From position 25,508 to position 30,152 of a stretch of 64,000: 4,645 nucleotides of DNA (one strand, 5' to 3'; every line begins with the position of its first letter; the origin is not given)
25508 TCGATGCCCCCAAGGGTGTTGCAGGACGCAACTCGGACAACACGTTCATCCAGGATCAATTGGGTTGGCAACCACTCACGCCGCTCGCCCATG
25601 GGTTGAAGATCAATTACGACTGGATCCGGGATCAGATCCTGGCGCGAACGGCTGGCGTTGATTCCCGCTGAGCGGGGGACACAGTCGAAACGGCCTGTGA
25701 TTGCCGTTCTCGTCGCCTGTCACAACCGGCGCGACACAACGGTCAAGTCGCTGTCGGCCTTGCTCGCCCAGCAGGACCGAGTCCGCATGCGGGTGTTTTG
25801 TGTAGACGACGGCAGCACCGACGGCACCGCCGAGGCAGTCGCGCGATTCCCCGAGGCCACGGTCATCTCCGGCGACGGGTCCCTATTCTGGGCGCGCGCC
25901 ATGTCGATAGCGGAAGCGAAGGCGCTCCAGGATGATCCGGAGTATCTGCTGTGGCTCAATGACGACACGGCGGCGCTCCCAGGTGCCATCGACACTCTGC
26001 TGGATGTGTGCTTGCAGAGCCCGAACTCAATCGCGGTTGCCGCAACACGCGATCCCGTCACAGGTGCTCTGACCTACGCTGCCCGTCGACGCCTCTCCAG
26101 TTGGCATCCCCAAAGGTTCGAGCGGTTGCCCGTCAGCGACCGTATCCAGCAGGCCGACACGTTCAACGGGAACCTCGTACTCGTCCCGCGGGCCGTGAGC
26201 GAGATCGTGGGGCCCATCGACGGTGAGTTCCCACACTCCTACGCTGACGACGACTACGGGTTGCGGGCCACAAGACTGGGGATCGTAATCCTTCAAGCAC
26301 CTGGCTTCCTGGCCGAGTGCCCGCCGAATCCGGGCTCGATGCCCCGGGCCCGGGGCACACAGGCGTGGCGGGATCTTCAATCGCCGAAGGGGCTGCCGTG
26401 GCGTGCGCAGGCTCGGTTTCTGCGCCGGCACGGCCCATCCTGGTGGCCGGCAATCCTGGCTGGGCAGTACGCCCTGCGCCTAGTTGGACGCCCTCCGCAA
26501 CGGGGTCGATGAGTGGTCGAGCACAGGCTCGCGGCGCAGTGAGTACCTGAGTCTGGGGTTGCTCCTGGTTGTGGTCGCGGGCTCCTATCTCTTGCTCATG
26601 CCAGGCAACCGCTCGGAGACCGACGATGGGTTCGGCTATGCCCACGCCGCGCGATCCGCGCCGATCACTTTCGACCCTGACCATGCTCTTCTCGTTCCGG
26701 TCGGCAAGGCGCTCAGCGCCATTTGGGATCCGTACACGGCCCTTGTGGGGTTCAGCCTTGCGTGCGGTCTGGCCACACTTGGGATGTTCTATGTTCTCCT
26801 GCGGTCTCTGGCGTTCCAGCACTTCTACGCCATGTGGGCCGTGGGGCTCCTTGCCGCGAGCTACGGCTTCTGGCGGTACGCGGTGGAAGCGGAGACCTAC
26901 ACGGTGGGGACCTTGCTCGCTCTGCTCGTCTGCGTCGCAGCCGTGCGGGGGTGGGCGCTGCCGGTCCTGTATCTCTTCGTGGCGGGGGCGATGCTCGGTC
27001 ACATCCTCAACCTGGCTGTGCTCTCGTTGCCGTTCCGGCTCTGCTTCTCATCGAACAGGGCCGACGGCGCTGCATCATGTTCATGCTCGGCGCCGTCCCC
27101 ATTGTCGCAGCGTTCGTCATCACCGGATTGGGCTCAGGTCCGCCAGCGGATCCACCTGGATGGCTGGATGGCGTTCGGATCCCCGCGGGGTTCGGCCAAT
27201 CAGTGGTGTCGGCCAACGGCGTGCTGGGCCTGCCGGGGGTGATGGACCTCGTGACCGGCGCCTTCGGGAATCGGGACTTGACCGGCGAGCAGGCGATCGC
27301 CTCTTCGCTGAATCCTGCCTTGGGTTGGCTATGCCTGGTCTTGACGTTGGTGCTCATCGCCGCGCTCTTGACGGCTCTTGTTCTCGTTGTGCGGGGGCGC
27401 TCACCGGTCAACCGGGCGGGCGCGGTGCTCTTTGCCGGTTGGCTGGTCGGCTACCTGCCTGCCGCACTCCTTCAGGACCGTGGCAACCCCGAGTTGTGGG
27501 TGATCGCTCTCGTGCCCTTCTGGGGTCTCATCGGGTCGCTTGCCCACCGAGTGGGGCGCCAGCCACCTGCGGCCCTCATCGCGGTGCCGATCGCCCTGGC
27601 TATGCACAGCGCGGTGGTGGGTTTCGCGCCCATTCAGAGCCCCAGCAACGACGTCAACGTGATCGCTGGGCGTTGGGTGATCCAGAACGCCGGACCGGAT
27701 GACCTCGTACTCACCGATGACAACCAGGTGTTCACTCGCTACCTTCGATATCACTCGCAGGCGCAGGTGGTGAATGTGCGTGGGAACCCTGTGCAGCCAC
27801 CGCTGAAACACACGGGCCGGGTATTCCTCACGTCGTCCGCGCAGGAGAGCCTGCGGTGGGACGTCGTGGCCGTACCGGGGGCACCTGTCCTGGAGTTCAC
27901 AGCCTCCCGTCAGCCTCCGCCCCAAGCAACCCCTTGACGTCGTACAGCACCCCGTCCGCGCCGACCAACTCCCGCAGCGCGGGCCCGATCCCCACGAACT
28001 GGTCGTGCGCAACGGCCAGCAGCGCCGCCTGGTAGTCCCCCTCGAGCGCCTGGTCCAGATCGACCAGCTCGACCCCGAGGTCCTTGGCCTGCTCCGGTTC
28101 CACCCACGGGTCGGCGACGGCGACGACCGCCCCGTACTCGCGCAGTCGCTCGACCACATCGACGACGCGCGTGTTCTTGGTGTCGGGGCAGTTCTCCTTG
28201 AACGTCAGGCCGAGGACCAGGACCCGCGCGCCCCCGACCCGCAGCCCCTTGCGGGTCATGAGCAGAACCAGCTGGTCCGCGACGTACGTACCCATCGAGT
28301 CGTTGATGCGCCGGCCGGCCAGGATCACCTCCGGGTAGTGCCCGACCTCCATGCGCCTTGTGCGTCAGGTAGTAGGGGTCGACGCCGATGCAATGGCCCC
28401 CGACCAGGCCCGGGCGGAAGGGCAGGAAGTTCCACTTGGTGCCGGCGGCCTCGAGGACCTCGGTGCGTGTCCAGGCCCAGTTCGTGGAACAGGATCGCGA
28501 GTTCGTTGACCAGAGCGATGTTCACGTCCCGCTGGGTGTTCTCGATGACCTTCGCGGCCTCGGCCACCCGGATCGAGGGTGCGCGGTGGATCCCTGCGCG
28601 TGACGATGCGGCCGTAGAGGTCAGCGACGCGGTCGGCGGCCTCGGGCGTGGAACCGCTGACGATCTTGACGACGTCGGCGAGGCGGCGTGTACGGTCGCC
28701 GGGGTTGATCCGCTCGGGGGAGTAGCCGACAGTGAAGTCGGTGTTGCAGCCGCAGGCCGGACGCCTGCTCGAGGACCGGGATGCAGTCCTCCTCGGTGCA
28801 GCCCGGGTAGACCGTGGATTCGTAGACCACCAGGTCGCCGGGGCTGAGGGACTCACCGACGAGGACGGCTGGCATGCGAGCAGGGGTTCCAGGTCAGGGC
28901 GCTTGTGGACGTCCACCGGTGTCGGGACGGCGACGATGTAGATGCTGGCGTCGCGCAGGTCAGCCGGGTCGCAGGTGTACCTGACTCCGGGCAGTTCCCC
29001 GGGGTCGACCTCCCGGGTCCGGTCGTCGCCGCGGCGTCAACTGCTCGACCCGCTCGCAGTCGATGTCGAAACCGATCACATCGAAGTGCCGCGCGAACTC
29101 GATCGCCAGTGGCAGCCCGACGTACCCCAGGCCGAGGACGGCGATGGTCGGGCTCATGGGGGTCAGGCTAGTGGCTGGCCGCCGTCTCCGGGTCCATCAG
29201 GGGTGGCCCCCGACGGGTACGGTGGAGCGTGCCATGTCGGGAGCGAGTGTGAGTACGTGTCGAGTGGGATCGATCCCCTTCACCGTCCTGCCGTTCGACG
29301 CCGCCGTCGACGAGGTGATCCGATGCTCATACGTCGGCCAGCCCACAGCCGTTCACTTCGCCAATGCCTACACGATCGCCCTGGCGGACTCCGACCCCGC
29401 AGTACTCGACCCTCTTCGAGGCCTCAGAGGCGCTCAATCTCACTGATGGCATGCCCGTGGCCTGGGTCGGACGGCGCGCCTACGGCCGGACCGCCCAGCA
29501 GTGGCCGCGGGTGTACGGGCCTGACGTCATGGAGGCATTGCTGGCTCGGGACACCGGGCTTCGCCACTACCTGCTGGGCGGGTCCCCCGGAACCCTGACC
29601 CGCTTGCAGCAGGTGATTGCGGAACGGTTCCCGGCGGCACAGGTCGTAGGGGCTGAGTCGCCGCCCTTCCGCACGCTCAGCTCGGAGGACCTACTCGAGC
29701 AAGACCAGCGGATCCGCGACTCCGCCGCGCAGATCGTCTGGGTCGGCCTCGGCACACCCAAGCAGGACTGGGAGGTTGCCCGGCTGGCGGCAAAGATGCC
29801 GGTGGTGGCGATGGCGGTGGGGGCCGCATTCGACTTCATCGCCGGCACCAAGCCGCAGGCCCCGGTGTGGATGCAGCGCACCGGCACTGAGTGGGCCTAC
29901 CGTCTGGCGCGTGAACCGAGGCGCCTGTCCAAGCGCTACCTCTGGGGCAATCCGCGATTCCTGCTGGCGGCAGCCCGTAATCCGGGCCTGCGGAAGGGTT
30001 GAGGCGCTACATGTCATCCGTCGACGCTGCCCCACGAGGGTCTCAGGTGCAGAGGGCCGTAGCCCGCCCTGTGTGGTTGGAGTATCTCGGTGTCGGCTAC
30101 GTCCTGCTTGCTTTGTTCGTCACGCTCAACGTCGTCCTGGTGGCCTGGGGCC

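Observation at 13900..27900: Lower-GC core of a Wzx/Wzy-type glycan locus with an unusual sugar and modification repertoire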

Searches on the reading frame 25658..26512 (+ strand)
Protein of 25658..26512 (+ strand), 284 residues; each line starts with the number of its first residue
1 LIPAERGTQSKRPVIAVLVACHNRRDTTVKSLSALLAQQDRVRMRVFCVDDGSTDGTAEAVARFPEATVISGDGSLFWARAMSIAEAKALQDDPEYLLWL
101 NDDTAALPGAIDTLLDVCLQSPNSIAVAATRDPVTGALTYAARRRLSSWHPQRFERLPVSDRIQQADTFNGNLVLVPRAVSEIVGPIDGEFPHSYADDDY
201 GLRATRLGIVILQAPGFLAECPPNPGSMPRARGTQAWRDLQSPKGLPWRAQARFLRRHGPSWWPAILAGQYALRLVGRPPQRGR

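Call 6: search_protein_families(library=pfam, proteins=[window:25658-26512:+], max_evalue=0.01)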
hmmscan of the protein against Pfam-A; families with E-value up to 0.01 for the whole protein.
window:25658-26512:+ (284 aa): 3 families
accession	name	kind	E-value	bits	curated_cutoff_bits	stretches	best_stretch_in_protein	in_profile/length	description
PF00535.33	Glycos_transf_2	-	8.5e-16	58.8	23.3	1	17-154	2-138/168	Glycosyl transferase family 2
PF13641.12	Glyco_tranf_2_3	-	1.1e-06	29.2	27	1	14-216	2-206/230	Glycosyltransferase like family 2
PF13704.12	Glyco_tranf_2_4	-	0.0085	17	27.5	0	35-87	10-64/98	Glycosyl transferase family 2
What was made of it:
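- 25658..26512 (+): GT2 glycosyltransferase. Pfam Glycos_transf_2 (call 6).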

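Call 70: search_solved_structures(query=window:25658-26512:+, max_evalue=0.001)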
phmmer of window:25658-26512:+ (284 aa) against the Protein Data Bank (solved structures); distinct sequences matched with E-value up to 0.001: 0.
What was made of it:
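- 25658..26512 (+): There is no sequence match to any solved structure, so it is not close to GtrB or DPMS (call 70).
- On GT-C fold glycosyltransferases: The neighbouring GT2 is not GtrB- or DPMS-like (call 70).
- The lipid-sugar donor for the GT-C enzyme is unidentified, and the adjacent GT2 does not resemble GtrB or DPMS (call 70).
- Tried and rejected: GT2 has no sequence match to GtrB, DPMS or ArnC structures (call 70).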

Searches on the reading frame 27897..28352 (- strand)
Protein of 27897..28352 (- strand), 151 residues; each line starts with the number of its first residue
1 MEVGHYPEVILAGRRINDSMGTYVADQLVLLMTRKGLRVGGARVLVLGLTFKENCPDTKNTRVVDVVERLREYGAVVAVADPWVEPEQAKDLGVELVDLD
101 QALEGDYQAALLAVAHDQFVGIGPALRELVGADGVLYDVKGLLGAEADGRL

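Call 7: search_protein_families(library=pfam, proteins=[window:27897-28352:-], max_evalue=0.01)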
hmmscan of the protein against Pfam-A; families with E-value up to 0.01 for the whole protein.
window:27897-28352:- (151 aa): 1 family
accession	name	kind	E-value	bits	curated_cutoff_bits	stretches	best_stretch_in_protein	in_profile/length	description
PF03720.21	UDPG_MGDP_dh_C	-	6.3e-20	71.9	30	1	45-143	1-101/103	UDP-glucose/GDP-mannose dehydrogenase family, UDP binding domain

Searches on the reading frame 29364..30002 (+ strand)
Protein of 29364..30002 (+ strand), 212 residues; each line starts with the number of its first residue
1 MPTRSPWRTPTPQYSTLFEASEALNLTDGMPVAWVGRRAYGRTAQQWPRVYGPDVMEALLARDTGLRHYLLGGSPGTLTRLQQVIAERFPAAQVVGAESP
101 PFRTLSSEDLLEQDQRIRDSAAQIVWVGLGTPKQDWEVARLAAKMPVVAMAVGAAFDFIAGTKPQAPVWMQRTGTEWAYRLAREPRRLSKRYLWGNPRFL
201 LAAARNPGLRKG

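Call 7: search_protein_families(library=pfam, proteins=[window:29364-30002:+], max_evalue=0.01)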
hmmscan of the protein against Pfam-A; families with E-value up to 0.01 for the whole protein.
window:29364-30002:+ (212 aa): 1 family
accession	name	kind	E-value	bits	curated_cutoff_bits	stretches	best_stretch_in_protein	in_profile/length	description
PF03808.19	Glyco_tran_WecG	-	2.8e-48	164.3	27.4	1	24-192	3-168/168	Glycosyl transferase WecG/TagA/CpsF family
